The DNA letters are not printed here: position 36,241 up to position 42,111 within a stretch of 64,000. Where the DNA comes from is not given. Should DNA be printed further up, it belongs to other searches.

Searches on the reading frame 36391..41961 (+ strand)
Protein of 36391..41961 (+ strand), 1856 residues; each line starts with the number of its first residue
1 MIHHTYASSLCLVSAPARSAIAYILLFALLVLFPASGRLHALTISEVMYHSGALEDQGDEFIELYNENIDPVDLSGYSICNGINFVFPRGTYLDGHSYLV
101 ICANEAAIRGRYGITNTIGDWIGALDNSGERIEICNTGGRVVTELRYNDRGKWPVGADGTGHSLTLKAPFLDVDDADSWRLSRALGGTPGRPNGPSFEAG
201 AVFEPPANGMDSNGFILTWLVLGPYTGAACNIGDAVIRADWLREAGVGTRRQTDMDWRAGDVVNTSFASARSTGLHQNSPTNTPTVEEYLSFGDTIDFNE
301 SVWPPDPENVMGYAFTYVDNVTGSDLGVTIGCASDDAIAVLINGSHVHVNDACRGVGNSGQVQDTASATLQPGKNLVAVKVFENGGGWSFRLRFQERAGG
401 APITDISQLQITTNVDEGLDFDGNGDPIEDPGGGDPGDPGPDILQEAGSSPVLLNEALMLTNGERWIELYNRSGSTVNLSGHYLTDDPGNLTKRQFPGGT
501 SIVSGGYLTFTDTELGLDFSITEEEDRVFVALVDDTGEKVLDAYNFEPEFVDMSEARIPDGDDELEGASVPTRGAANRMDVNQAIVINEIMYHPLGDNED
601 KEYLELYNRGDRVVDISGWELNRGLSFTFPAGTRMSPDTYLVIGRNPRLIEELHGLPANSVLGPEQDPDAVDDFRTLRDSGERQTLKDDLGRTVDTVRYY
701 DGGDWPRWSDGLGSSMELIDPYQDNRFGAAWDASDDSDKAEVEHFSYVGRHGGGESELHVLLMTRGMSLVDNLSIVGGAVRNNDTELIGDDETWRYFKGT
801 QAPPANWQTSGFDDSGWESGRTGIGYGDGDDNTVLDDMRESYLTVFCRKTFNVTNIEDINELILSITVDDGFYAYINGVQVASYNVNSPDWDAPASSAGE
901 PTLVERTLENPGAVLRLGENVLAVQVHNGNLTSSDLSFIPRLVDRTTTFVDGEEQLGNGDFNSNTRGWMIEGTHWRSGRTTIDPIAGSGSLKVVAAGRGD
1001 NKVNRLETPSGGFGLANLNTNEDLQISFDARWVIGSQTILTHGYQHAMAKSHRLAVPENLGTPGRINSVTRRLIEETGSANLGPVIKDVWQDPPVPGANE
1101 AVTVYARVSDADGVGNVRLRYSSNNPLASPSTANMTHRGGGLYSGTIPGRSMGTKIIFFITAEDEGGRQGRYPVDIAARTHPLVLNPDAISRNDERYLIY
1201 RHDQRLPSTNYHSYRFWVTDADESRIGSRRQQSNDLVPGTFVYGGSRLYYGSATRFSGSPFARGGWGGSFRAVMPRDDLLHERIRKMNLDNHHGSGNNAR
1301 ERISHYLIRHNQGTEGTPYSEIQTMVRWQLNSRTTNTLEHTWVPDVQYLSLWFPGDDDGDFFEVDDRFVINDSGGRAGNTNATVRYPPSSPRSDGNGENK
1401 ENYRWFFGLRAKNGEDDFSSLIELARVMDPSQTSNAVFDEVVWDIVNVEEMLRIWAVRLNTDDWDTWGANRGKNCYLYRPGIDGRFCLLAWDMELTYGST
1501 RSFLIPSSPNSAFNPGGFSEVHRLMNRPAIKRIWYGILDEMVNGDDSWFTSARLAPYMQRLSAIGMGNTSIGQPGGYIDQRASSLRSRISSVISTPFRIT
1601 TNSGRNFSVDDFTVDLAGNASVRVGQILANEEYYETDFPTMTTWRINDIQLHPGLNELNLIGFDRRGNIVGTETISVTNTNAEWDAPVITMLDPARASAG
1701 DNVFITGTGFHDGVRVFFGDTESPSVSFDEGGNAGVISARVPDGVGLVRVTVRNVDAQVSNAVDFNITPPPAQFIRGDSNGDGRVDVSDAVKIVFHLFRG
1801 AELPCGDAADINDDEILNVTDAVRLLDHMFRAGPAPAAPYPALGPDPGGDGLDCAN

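Call 69: search_protein_families(library=pfam, proteins=[window:36391-41961:+], max_evalue=0.001)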
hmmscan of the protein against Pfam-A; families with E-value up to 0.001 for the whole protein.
window:36391-41961:+ (1856 aa): 3 families
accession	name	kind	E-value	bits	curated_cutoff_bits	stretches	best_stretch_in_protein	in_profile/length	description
PF00932.25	LTD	-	1.7e-43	147.9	34.3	3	583-700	6-108/109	Lamin Tail Domain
PF01833.30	TIG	-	8.9e-09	35.7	20.9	1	1687-1765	1-82/84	IPT/TIG domain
PF08757.17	CotH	-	1.4e-08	35.1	23.8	1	1394-1562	117-281/322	CotH kinase protein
